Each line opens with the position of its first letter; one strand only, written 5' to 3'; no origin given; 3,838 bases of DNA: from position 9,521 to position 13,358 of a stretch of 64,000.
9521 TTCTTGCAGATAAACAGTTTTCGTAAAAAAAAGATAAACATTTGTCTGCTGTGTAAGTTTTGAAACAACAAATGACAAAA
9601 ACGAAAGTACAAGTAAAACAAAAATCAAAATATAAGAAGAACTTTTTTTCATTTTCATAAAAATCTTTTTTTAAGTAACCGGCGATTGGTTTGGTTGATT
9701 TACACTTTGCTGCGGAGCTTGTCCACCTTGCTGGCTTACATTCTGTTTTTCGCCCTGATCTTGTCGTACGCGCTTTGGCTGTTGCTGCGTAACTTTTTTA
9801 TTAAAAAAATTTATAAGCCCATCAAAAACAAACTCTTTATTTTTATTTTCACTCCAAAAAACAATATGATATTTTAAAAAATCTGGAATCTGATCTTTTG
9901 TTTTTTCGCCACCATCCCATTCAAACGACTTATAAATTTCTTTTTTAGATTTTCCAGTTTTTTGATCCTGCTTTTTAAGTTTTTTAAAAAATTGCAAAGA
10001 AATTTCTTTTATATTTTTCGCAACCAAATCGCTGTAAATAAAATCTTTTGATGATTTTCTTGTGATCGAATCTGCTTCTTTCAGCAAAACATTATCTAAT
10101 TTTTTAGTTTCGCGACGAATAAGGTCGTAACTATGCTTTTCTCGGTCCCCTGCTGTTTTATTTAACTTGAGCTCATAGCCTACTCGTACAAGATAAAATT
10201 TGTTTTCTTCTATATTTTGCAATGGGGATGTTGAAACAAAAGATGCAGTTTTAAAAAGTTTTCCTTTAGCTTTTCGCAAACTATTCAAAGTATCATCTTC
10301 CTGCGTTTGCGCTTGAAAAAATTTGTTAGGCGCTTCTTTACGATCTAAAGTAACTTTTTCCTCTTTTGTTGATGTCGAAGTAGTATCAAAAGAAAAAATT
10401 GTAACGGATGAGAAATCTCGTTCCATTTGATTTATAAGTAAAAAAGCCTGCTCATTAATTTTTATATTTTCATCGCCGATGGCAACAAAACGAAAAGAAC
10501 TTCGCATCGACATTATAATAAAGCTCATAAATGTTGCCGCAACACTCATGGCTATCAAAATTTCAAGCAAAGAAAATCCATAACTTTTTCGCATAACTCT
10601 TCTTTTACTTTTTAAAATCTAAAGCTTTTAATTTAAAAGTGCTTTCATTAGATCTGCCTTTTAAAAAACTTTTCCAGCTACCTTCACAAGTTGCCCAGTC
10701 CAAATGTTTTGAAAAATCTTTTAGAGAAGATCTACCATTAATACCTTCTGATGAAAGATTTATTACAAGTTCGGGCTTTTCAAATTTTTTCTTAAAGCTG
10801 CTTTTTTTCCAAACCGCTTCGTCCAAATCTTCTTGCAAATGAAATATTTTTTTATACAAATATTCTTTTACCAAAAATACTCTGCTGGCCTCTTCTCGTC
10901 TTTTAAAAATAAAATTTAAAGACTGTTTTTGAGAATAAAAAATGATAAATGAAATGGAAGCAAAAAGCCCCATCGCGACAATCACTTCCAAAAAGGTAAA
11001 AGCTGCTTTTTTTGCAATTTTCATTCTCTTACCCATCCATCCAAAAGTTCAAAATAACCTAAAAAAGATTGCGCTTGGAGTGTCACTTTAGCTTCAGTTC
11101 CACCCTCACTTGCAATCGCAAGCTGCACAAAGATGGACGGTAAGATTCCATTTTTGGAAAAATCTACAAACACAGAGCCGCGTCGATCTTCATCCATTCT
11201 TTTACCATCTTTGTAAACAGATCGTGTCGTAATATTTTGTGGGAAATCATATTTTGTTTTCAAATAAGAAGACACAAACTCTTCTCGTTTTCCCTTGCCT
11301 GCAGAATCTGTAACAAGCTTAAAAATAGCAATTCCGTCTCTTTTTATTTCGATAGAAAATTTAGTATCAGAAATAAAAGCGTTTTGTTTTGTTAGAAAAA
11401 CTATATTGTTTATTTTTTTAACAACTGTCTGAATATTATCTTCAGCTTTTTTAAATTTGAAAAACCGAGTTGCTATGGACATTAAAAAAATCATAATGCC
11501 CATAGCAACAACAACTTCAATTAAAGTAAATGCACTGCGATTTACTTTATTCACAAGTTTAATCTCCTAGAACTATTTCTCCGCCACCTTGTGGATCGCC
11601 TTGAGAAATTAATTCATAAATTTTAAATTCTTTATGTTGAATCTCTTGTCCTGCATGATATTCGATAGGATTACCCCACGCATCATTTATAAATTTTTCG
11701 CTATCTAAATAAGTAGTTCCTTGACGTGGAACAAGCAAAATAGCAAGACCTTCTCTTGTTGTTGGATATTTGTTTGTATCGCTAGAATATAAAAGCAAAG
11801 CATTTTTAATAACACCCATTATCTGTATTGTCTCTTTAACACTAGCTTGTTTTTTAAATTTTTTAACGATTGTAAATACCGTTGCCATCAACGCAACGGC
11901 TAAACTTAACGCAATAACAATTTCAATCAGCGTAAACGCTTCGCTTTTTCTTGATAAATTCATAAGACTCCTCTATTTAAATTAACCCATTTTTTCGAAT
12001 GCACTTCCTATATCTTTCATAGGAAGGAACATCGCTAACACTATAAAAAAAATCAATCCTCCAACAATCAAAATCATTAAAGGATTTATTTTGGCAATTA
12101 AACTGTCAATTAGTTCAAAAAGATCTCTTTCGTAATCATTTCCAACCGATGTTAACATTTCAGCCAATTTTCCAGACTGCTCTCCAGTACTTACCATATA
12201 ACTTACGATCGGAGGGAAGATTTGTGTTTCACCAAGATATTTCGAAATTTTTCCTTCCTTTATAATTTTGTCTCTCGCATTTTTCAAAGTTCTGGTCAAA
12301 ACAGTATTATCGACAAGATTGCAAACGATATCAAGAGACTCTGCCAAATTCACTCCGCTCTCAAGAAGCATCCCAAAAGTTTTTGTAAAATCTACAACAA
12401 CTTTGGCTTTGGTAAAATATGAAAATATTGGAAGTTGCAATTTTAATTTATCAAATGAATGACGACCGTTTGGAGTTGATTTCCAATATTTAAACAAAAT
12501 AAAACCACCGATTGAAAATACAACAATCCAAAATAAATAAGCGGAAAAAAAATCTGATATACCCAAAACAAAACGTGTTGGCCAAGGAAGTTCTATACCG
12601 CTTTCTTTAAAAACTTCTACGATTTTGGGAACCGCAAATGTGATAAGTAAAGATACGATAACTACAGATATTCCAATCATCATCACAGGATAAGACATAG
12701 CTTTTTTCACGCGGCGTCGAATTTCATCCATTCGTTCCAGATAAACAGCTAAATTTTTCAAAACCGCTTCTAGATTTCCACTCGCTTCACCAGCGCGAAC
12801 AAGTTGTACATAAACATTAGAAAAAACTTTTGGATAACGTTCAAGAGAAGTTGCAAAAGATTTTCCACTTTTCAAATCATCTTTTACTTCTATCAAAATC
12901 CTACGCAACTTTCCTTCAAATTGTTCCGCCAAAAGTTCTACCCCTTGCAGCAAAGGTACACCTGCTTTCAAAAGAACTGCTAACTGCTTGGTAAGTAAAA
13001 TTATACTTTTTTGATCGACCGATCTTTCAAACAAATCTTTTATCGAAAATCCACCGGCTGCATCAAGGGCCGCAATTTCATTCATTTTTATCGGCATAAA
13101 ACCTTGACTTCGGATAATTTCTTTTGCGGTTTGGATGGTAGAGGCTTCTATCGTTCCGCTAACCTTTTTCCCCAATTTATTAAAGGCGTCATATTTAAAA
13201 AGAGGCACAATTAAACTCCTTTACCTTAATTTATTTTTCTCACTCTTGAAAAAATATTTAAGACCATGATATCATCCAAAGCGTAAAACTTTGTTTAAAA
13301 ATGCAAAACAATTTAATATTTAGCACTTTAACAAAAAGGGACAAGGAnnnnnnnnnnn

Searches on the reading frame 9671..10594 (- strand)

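Call 92: search_protein_families(library=pfam, proteins=[window:9671-10594:-], max_evalue=0.001)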
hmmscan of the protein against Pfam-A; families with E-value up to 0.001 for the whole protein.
window:9671-10594:- (307 aa): 1 family
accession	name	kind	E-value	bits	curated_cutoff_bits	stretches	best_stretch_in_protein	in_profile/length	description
PF07963.17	N_methyl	-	2.9e-05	23.9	21.2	1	1-26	1-26/27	Prokaryotic N-terminal methylation motif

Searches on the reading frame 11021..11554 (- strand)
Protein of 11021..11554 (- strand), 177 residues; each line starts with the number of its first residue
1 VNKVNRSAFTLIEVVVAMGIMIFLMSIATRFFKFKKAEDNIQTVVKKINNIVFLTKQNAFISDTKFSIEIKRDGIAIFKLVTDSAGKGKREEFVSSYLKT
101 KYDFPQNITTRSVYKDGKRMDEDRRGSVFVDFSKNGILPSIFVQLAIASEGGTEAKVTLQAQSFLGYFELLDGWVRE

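Call 92: search_protein_families(library=pfam, proteins=[window:11021-11554:-], max_evalue=0.001)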
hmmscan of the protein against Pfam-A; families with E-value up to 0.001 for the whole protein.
window:11021-11554:- (177 aa): 1 family
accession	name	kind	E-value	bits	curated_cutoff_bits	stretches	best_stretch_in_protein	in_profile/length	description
PF07963.17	N_methyl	-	2.2e-05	24.3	21.2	1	5-28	3-26/27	Prokaryotic N-terminal methylation motif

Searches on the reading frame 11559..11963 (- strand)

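Call 92: search_protein_families(library=pfam, proteins=[window:11559-11963:-], max_evalue=0.001)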
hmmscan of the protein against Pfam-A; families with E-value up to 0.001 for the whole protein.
window:11559-11963:- (134 aa): 1 family
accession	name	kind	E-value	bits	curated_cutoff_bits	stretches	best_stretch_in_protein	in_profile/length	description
PF08334.16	T2SSG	-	2.6e-11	44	21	1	37-128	6-100/108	Type II secretion system (T2SS), protein G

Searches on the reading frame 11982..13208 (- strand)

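Call 92: search_protein_families(library=pfam, proteins=[window:11982-13208:-], max_evalue=0.001)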
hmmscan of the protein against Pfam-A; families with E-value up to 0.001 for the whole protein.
window:11982-13208:- (408 aa): 1 family
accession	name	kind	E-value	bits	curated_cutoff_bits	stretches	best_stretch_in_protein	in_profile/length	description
PF00482.28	T2SSF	-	1.6e-60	203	25.2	2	73-194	2-125/125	Type II secretion system (T2SS), protein F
